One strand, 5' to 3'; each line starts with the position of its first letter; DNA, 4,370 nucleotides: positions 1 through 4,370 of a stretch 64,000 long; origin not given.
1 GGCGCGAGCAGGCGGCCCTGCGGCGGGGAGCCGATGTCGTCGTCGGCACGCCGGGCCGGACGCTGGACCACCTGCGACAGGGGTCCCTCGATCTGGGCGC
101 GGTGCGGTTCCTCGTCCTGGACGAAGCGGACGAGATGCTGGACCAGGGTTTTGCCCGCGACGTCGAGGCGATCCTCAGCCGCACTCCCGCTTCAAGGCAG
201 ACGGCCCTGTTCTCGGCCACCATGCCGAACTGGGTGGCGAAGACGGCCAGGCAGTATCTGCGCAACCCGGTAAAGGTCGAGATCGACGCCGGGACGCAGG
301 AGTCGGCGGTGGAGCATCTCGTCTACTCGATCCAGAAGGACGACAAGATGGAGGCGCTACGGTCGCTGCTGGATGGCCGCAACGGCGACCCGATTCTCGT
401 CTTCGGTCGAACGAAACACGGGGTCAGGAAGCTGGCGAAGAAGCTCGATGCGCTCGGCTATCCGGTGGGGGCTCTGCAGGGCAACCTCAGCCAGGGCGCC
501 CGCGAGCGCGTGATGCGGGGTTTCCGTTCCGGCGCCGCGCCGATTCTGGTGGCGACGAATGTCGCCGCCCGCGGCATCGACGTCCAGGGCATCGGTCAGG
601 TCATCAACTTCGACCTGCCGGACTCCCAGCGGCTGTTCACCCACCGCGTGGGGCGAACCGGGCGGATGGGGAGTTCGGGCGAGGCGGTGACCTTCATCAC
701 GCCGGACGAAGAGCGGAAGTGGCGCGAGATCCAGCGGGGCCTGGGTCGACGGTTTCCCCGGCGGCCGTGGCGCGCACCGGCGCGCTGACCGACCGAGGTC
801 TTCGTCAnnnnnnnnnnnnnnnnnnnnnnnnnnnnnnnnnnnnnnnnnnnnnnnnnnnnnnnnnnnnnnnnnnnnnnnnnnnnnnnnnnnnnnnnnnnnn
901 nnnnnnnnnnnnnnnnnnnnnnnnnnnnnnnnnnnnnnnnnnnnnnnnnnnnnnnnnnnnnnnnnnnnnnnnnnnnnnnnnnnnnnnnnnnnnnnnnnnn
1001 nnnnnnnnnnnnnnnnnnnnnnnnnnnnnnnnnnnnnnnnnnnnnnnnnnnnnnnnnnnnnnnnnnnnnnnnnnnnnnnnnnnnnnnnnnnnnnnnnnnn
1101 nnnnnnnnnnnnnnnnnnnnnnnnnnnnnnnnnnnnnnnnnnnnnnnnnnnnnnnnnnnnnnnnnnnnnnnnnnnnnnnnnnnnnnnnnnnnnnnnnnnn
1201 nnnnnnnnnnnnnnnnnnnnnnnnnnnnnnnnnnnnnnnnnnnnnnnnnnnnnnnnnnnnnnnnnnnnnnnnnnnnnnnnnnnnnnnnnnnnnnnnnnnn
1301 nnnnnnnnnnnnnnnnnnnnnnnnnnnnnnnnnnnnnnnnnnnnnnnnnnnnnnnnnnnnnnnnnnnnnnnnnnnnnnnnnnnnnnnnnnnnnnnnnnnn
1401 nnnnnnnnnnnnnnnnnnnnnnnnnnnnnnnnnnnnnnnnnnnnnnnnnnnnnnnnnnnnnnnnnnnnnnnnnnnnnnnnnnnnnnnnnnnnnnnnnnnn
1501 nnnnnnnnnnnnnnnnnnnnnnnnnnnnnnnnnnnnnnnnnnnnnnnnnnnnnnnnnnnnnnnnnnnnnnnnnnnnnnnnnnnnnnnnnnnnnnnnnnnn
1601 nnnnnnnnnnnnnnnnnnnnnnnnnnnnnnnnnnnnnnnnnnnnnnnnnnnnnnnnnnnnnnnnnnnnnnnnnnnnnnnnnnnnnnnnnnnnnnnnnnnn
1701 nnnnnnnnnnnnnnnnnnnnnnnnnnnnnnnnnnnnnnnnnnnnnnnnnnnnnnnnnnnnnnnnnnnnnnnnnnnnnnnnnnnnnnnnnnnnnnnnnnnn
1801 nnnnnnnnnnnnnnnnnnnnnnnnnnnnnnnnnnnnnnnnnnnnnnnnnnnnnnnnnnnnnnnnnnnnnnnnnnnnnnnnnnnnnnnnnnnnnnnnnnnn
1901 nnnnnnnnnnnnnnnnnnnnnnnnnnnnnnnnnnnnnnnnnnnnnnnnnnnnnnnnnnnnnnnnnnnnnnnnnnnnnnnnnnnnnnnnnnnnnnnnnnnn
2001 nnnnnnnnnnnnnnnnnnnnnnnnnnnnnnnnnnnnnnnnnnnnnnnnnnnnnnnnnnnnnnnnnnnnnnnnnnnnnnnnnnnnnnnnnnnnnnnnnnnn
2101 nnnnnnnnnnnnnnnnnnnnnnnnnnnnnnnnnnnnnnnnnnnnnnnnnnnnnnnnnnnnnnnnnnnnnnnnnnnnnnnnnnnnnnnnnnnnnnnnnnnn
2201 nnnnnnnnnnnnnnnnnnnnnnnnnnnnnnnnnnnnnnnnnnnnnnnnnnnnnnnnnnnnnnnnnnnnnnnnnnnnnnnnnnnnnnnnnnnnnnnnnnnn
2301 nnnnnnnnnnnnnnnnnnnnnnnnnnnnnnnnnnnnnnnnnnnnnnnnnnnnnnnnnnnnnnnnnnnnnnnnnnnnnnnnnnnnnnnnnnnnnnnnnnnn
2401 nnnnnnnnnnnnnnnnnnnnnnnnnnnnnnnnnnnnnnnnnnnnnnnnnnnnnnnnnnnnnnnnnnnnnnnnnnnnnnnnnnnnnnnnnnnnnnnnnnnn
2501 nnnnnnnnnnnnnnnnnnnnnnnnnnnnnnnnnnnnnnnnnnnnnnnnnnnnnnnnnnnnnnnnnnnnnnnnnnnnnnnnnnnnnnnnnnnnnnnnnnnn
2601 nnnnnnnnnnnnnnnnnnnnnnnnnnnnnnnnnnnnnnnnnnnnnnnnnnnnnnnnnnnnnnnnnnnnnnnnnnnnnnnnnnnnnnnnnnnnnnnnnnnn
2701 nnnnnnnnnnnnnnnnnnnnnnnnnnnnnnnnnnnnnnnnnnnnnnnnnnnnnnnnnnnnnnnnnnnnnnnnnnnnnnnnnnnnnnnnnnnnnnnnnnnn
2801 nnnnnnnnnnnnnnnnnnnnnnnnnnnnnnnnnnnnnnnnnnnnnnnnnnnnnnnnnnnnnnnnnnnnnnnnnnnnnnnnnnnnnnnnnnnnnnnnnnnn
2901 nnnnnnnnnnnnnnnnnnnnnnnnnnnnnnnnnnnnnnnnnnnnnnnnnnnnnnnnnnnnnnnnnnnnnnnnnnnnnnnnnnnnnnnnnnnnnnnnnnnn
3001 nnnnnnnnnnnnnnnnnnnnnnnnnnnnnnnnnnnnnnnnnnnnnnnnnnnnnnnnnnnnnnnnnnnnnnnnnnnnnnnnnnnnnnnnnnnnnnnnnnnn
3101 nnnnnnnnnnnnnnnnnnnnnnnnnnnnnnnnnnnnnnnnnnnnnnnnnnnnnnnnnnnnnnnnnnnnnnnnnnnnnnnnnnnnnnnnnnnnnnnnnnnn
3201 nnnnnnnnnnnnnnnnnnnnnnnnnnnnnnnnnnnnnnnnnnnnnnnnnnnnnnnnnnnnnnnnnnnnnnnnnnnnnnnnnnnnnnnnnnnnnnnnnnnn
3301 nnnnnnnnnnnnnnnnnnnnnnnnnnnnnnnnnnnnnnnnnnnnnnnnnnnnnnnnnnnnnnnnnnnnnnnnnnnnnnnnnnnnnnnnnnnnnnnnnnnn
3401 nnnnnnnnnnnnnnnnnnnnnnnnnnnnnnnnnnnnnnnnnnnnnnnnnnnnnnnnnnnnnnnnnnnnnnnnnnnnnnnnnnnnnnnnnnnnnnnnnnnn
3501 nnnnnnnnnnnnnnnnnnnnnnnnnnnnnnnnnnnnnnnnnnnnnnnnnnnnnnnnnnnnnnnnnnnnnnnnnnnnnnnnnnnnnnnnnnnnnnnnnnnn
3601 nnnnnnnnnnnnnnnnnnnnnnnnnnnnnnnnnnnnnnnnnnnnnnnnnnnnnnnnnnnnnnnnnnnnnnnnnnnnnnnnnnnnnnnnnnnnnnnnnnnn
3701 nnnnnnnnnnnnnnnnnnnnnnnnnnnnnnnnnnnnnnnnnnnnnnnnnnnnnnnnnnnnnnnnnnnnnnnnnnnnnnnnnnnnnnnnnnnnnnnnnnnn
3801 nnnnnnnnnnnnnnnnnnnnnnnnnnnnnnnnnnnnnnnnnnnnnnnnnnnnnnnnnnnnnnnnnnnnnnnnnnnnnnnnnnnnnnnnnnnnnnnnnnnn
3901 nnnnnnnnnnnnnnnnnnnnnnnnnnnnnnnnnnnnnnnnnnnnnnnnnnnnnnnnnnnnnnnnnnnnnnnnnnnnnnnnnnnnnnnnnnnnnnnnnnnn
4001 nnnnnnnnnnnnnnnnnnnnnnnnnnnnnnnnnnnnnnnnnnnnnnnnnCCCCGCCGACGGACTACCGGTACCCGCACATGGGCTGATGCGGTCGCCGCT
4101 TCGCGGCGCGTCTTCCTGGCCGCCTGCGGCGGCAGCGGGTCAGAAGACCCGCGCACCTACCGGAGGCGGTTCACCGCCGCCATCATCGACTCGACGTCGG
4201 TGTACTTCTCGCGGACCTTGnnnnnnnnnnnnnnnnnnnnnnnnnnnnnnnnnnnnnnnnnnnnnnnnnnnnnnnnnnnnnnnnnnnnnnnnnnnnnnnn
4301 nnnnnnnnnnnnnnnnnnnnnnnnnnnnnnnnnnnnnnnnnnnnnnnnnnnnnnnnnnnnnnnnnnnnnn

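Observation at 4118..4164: Conserved ~47-nt twin-hairpin element at a convergent gene junction (copy 1 of 2)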

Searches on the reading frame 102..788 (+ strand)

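Call 63: search_protein_families(library=pfam, proteins=[window:102-788:+], max_evalue=0.00001)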
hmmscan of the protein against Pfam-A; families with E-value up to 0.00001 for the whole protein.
window:102-788:+ (228 aa): 2 families
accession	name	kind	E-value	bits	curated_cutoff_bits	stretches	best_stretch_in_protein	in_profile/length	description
PF00271.37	Helicase_C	-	1.2e-27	96.8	23.5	1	81-190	1-110/110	Helicase conserved C-terminal domain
PF00270.35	DEAD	-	1.3e-11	45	26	1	2-46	119-165/167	DEAD/DEAH box helicase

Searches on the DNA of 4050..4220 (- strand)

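Call 12: search_rna_families(source=window, start=4050, end=4220, threshold=evalue, max_evalue=10)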
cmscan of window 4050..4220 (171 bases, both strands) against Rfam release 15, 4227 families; matches with E-value up to 10: 9.
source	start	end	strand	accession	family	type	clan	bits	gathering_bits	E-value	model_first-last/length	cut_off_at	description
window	4132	4185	-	RF03518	mir-1893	Gene; miRNA;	-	19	94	0.31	1-83/83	no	mir-1893 microRNA precursor family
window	4118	4152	+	RF02683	NiCo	Cis-reg; riboswitch;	CL00122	16.1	37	0.31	48-87/96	no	NiCo (Nickel/Cobalt) riboswitch aptamer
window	4126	4180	-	RF01852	tRNA-Sec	Gene; tRNA;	CL00001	15.4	47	1.1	1-91/91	no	Selenocysteine transfer RNA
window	4110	4148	+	RF02093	mir-2968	Gene; miRNA;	-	15.2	70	3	1-106/106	no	mir-2968 microRNA precursor family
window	4071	4130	-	RF01779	AS1726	Gene;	-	14.6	50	4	1-78/78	no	AS1726 sRNA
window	4062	4173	+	RF02657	sot2652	Gene; sRNA;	-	12.9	61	0.65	1-187/187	no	Sense overlapping transcript RNA 2652 (sot)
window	4119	4154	+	RF03006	M23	Gene; sRNA;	-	12.8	41.2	6.2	7-46/53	no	M23 RNA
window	4072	4108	+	RF01687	Acido-Lenti-1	Gene; sRNA;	-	11.9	37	1.6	1-46/46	no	Acido-Lenti-1 RNA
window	4127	4182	+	RF02804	PyrR206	Gene; snRNA; snoRNA; HACA-box;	-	11.5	46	9.9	1-60/60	no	Pyrobaculum sRNA 206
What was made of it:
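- On Any Rfam RNA family: The best sub-threshold hits around copy 1 score 19 bits or less against gathering scores of 37-94 (call 12)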

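Call 69: build_rna_model(alignment_id=A3, structure=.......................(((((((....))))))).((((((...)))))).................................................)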
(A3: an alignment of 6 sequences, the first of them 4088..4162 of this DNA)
Model R1 built from alignment A3 (6 sequences, 106 columns); structure: as given.
model positions 75; base pairs 13; branch points 1; effective number of sequences 1.55; information 0.753 bits per position. Calibrated on 0.2 Mb of random sequence (short: E-values are rough).
structure used (alignment columns):
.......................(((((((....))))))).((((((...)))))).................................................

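Call 70: search_with_rna_model(model_id=R1, source=window, filters=off, max_evalue=10)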
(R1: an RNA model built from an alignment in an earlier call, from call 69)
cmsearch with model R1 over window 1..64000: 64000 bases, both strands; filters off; matches with E-value up to 10: 59.
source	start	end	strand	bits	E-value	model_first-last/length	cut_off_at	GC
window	4088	4162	-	104.7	2.1e-21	1-75/75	no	0.76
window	12157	12230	-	91.6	1.9e-18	1-75/75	no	0.77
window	13648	13721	-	17.7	0.086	1-75/75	no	0.81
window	42112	42180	+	15.6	0.25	1-75/75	no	0.68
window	10860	10919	+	14.8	0.38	1-75/75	no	0.7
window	22364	22423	+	13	1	1-75/75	no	0.72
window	40525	40595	-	12.9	1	1-75/75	no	0.68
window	28417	28509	+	12.6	1.2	1-75/75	no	0.74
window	60474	60530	+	12.5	1.3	1-75/75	no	0.77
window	60565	60631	-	11.9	1.8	1-75/75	no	0.73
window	30953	31018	-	11.8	1.9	1-75/75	no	0.73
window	48672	48722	-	11.7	2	1-75/75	no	0.73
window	1330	1399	-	11.5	2.2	1-75/75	no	0.74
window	50863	50930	+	11.3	2.3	1-75/75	no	0.79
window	22491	22565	+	11.2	2.5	1-75/75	no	0.76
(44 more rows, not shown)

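Call 71: search_with_rna_model(model_id=R1, sources=[L003, L004, L005, L006, L007, L008, L009, L010, L011, L034, L035, L036, L037, L038, L039, L040, L041], filters=default, max_evalue=10)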
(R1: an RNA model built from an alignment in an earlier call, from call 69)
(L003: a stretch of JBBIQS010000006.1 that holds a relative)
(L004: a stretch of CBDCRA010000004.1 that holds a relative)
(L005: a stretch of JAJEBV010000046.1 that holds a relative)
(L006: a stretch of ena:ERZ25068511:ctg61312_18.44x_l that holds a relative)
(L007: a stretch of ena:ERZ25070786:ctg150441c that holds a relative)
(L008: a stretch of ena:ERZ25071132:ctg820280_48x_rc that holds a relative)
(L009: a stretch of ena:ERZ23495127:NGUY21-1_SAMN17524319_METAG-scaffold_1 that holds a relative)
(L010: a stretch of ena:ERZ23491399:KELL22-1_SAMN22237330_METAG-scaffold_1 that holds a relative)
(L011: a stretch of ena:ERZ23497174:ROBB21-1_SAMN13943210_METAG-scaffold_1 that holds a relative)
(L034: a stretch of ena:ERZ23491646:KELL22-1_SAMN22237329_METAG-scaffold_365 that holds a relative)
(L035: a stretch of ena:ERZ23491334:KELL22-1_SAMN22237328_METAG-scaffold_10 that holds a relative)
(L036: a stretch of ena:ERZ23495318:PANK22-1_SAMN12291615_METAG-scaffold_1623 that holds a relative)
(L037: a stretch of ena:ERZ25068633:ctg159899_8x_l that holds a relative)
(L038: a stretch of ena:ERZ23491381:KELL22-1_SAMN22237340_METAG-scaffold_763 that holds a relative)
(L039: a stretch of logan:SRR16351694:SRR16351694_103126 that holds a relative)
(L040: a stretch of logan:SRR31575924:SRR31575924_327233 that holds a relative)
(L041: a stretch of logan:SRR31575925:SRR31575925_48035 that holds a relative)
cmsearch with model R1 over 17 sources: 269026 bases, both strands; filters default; matches with E-value up to 10: 44.
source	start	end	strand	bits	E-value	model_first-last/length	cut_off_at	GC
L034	18822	18896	+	104.8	8.7e-21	1-75/75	no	0.76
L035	18822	18896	+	103.9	1.4e-20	1-75/75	no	0.75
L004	1378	1452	+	103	2.1e-20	1-75/75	no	0.77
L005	4181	4255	-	101.1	5.7e-20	1-75/75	no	0.77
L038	10826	10899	+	91.6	7.9e-18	1-75/75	no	0.77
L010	18796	18882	+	72.3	1.8e-13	1-75/75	no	0.77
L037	18793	18879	+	72.3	1.8e-13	1-75/75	no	0.77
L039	10419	10453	+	48.3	4.5e-08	1-35/75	3'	0.77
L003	2330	2384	+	28.2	0.0015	1-75/75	no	0.75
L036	242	316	-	19.9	0.11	1-75/75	no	0.71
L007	9764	9827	-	18.1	0.3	1-75/75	no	0.75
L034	9335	9408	+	17.7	0.36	1-75/75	no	0.81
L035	9335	9408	+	17.7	0.36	1-75/75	no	0.81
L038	9335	9408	+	17.7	0.36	1-75/75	no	0.81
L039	8928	9001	+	17.7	0.36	1-75/75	no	0.81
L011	9349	9419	+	16.3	0.73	1-75/75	no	0.76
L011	527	601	-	16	0.86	1-75/75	no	0.75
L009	520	594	-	15.6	1.1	1-75/75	no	0.75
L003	3601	3709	+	15.4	1.2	1-75/75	no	0.69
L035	633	692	-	15.3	1.3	1-75/75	no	0.73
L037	630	689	-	15.3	1.3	1-75/75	no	0.73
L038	630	689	-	15.3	1.3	1-75/75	no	0.73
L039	223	282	-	15.3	1.3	1-75/75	no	0.73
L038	12137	12196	-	15.3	1.3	1-75/75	no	0.7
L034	633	692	-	14.5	1.9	1-75/75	no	0.72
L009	9335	9408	+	13.6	3.1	1-75/75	no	0.8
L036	9089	9162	+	13.6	3.1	1-75/75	no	0.8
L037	9335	9408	+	13.6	3.1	1-75/75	no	0.8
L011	9911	9944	+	13.5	3.3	1-75/75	no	0.68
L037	545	610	-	13.2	3.7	1-75/75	no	0.71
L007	7435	7535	+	12.7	4.9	1-75/75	no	0.69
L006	17839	17942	-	12.2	6.4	1-75/75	no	0.71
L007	8085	8154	-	12.1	6.5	1-75/75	no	0.73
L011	5050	5138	-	12.1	6.6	1-75/75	no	0.73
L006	547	599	+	12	6.8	1-75/75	no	0.77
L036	17581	17684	-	12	6.8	1-75/75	no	0.7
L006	2856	2897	-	12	7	1-75/75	no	0.81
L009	662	721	-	11.9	7.3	1-75/75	no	0.72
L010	662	721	-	11.9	7.3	1-75/75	no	0.72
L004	411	514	-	11.9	7.5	1-75/75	no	0.71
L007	4900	4967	-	11.5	8.9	1-75/75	no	0.71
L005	2909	2974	+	11.4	9.5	1-75/75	no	0.64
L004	2659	2724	-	11.4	9.6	1-75/75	no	0.64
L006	20667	20732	-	11.4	9.6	1-75/75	no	0.64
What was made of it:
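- Tried and rejected: The next best hit scored 17.7 bits inside the amidase gene (calls 69-71).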
